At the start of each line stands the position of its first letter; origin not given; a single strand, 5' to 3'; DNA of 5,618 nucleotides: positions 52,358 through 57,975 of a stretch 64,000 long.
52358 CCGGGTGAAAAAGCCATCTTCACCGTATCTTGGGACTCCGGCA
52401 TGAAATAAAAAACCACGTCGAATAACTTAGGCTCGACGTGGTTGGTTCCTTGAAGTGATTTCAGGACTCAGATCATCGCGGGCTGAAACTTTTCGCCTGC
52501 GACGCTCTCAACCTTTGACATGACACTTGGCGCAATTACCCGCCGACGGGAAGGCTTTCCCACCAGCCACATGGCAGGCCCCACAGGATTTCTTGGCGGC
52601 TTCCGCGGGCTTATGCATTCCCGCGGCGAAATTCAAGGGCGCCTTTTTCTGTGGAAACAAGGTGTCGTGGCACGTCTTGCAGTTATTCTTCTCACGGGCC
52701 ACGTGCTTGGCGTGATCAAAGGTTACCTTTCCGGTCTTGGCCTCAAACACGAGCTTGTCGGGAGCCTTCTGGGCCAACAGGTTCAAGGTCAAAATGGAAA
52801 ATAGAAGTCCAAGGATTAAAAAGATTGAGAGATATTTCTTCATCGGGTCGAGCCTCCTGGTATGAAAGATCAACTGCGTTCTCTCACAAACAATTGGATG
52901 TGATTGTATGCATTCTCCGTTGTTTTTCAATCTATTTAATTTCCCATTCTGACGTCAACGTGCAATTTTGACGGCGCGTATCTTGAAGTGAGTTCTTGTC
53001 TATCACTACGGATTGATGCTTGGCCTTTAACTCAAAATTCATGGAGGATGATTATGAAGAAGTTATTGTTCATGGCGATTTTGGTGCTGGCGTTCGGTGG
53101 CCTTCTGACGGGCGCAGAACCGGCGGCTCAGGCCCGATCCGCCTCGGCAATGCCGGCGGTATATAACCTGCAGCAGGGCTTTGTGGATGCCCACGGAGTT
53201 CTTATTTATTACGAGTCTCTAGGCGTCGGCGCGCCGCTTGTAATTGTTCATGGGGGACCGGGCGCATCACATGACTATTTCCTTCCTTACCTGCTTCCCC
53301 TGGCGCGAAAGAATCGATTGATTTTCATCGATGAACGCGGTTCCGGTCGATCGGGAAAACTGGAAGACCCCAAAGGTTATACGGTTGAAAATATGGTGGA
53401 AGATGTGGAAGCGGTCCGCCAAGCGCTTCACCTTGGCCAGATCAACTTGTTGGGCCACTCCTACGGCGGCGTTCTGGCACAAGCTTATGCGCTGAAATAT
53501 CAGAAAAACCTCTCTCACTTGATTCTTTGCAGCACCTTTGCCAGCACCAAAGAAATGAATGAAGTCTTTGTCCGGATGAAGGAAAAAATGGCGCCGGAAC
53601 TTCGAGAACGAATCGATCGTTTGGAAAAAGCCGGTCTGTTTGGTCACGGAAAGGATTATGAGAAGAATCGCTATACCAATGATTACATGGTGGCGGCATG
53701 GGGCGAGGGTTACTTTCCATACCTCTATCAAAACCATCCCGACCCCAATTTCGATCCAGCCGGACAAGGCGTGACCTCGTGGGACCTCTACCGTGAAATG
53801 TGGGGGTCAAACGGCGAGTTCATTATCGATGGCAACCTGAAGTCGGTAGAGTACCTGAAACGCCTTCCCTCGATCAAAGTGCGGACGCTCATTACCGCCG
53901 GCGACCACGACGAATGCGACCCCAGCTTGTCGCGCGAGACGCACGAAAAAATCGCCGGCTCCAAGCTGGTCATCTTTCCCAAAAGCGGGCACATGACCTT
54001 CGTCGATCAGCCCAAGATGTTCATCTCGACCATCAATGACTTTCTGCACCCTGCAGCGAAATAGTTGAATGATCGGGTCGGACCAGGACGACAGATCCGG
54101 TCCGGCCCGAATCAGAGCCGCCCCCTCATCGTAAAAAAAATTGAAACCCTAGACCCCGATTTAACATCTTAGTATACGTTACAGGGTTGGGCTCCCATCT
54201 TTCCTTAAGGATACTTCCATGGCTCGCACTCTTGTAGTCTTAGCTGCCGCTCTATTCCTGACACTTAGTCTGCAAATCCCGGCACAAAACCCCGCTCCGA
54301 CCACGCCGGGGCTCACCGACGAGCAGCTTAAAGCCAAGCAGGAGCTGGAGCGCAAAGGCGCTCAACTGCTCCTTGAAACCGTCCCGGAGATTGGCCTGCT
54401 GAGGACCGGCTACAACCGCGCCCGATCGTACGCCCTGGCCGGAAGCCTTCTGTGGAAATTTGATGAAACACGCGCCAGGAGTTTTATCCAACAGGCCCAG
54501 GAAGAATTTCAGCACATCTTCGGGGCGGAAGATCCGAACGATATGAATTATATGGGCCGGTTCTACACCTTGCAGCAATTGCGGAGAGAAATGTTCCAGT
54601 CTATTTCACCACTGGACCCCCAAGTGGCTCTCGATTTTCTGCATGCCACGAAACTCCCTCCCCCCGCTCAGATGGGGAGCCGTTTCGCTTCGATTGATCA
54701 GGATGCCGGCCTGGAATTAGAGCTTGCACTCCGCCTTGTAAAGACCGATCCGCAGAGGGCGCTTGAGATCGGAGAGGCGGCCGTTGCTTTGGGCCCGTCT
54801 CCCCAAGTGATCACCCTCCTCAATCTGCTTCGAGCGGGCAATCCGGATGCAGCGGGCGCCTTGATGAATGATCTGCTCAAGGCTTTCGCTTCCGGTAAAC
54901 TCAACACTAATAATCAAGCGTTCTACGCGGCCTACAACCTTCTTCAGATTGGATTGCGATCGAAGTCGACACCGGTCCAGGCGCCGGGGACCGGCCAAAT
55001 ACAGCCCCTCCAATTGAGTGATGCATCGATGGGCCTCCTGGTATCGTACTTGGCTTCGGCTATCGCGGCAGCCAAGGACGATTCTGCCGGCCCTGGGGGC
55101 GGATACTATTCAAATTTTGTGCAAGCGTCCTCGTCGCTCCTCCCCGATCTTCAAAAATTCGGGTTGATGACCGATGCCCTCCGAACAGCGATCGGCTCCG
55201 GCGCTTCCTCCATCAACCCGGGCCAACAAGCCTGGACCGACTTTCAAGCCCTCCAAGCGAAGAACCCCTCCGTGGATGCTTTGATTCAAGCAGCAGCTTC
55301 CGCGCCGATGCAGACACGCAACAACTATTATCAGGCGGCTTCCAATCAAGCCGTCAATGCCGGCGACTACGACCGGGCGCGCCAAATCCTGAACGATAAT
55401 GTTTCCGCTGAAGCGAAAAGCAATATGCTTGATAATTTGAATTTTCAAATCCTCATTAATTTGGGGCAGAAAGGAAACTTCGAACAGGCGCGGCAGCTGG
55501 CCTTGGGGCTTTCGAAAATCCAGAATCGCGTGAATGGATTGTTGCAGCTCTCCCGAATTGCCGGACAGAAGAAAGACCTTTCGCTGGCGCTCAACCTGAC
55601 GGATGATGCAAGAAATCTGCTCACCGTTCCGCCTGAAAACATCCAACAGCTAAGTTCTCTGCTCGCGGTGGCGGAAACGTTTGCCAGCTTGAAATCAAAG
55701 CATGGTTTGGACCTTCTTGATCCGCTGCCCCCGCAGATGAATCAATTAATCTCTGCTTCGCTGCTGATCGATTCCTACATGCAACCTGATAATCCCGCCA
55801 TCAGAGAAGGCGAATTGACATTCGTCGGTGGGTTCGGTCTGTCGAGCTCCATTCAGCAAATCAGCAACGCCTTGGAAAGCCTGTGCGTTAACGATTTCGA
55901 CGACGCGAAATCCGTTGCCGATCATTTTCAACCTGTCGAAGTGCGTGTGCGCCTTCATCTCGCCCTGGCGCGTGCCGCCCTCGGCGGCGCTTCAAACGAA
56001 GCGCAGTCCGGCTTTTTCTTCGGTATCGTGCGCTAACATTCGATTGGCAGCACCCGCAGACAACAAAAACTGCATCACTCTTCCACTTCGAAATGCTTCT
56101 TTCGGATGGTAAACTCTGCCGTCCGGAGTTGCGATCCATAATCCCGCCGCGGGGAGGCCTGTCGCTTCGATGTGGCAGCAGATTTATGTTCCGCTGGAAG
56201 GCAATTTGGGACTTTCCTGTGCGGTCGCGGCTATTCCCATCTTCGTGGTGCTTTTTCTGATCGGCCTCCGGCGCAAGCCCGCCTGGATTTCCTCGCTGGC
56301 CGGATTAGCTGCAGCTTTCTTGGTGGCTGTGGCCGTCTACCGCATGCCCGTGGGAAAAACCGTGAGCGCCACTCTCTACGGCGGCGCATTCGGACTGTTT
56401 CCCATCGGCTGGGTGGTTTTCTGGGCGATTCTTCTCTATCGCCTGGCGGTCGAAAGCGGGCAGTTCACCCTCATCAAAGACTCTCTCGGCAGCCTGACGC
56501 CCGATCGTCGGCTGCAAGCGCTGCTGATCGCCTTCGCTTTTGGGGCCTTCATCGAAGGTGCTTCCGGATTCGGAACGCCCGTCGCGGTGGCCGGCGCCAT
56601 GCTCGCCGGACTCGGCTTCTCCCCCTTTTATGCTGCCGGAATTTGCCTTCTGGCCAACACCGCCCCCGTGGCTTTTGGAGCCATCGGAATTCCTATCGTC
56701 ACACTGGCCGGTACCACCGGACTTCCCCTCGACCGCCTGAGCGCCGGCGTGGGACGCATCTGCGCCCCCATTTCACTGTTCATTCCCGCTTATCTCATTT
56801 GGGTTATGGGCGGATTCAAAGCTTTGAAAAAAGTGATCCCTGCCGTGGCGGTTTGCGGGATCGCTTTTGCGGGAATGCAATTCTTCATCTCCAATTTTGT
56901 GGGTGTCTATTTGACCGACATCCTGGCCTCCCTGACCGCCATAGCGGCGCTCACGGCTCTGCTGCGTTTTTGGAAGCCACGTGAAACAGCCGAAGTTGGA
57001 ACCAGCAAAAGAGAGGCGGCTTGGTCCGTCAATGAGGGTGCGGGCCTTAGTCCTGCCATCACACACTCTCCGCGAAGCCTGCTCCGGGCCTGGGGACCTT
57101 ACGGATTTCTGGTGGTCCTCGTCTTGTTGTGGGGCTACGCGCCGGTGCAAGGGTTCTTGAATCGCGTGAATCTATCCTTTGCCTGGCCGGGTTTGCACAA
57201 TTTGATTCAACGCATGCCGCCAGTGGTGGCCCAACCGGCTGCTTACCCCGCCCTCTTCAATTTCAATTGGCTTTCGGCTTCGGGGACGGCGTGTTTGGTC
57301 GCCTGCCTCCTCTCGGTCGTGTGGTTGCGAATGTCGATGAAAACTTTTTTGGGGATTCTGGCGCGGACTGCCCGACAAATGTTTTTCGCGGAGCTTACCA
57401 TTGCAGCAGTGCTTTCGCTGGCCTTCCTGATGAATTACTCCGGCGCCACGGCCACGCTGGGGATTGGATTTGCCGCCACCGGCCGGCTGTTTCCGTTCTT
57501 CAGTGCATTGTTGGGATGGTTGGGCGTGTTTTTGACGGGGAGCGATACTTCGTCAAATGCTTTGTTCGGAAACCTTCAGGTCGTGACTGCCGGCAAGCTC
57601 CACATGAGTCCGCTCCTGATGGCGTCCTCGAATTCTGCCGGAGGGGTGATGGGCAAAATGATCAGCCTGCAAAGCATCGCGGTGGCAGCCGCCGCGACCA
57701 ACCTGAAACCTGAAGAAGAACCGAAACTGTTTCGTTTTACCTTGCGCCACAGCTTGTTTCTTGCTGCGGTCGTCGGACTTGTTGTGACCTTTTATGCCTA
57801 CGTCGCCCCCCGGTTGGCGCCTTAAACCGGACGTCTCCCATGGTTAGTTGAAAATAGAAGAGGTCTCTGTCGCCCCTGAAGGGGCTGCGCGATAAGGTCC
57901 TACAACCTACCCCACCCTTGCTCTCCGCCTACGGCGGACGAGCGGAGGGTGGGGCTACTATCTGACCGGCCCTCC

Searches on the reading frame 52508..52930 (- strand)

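Call 87: search_protein_families(library=pfam, max_evalue=0.01, proteins=[window:52508-52930:-])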
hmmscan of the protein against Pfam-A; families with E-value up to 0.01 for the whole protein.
window:52508-52930:- (140 aa): 4 families
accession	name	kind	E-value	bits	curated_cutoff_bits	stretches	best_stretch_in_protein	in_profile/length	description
PF14522.11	Cytochrome_C7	-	4.3e-12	46.1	24.8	1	69-137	1-66/67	Cytochrome c7 and related cytochrome c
PF02085.21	Cytochrom_CIII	-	2.4e-05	25.1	22.9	1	54-138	6-83/101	Class III cytochrome C family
PF22113.1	Mtrc-MtrF_II-IV_dom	-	0.00023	21.2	30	1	62-124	101-167/176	Outer membrane cytochrome MtrC/MtrF-like, domains II/IV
PF03264.19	Cytochrom_NNT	-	0.0017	18.6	24.1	1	62-121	105-165/174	NapC/NirT cytochrome c family, N-terminal region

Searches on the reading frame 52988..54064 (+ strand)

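Call 12: search_protein_families(library=pfam, proteins=[window:52988-54064:+])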
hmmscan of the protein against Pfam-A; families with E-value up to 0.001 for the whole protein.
window:52988-54064:+ (358 aa): 6 families
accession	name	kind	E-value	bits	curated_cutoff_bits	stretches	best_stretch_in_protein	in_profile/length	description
PF00561.26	Abhydrolase_1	-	6.7e-31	108.2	25.8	1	83-341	2-244/245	alpha/beta hydrolase fold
PF12697.13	Abhydrolase_6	-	2.9e-16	61.2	26.3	1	84-345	1-214/217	Alpha/beta hydrolase family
PF12146.15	Hydrolase_4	-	3.8e-15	56.3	27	1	84-207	7-132/239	Serine aminopeptidase, S33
PF03096.20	Ndr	-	0.00011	21.5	23.3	1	131-195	80-144/283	Ndr family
PF00975.26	Thioesterase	-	0.00025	21.8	26.4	1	84-206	3-119/226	Thioesterase domain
PF01764.32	Lipase_3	-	0.00052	20.4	22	1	133-204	46-120/140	Lipase (class 3)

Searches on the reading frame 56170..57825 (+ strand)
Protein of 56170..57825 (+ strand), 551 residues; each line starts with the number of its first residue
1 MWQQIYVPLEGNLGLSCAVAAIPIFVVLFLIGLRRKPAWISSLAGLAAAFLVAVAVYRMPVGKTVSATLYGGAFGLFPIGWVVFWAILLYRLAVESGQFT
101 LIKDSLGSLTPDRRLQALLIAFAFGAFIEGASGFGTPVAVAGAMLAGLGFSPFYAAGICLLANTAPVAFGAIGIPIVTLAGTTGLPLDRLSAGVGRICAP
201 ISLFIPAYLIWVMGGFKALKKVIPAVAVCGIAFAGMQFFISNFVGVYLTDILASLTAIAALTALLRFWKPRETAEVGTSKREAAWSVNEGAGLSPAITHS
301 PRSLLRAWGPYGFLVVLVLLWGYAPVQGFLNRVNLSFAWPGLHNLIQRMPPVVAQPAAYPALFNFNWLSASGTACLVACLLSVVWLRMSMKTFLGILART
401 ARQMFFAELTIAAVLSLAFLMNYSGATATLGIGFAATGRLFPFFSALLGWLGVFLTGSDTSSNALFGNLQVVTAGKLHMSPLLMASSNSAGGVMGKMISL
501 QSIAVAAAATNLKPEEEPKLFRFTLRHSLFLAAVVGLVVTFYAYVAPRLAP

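Call 12: search_protein_families(library=pfam, proteins=[window:56170-57825:+])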
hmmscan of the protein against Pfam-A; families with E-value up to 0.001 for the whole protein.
window:56170-57825:+ (551 aa): 1 family
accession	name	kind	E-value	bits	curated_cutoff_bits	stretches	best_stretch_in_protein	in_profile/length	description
PF02652.20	Lactate_perm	-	1.5e-157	525.9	27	1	15-541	1-521/522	L-lactate permease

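Call 31: list_cluster_members(proteins=[window:56170-57825:+, window:59014-60345:+, window:58338-58733:-, window:49153-52341:+, window:17663-19090:+])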
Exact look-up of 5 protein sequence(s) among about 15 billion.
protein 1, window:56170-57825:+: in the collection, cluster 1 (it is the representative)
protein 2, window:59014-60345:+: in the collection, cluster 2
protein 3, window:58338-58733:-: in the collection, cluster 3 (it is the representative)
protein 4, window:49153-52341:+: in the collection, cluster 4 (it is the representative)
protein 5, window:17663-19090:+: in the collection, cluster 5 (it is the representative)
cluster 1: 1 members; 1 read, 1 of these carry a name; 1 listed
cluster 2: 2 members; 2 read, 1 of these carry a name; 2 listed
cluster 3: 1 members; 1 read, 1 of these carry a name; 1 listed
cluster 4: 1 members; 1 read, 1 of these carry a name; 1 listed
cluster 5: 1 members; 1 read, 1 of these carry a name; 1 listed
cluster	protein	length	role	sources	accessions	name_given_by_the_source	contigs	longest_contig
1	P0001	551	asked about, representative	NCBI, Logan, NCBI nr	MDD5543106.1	MAG: lactate permease LctP family transporter [Acidobacteriia bacterium] | lactate permease LctP family transporter [Terriglobia bacterium]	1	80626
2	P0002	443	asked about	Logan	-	-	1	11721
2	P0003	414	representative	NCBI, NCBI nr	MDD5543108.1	MAG: sorbosone dehydrogenase family protein [Acidobacteriia bacterium] | sorbosone dehydrogenase family protein [Terriglobia bacterium]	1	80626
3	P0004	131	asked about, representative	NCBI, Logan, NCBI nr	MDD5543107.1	MAG: hypothetical protein PHX83_08020 [Acidobacteriia bacterium] | hypothetical protein [Terriglobia bacterium]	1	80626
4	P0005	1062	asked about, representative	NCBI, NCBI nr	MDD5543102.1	MAG: hypothetical protein PHX83_07995 [Acidobacteriia bacterium] | hypothetical protein [Terriglobia bacterium]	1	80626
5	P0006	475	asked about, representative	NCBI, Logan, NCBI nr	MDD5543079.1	MAG: M48 family metallopeptidase [Acidobacteriia bacterium] | M48 family metallopeptidase [Terriglobia bacterium]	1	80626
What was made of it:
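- On Rfam Acido-Lenti-1 (RF01687): The source is a Terriglobia/Acidobacteriia MAG (call 31).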

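Call 59: find_encoding_contigs(protein=window:56170-57825:+, flank=3000, max_places=4)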
Protein window:56170-57825:+ (551 aa): 1 contig read that carries it; 1 place shown.
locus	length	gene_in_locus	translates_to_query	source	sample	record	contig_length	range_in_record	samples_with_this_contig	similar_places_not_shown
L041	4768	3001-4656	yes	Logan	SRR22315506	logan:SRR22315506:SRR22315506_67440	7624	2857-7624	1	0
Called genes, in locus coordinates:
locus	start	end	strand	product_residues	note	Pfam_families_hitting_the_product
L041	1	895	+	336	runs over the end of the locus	PF00561:Abhydrolase_1, PF12146:Hydrolase_4, PF12697:Abhydrolase_6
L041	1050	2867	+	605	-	-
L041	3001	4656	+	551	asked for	PF02652:Lactate_perm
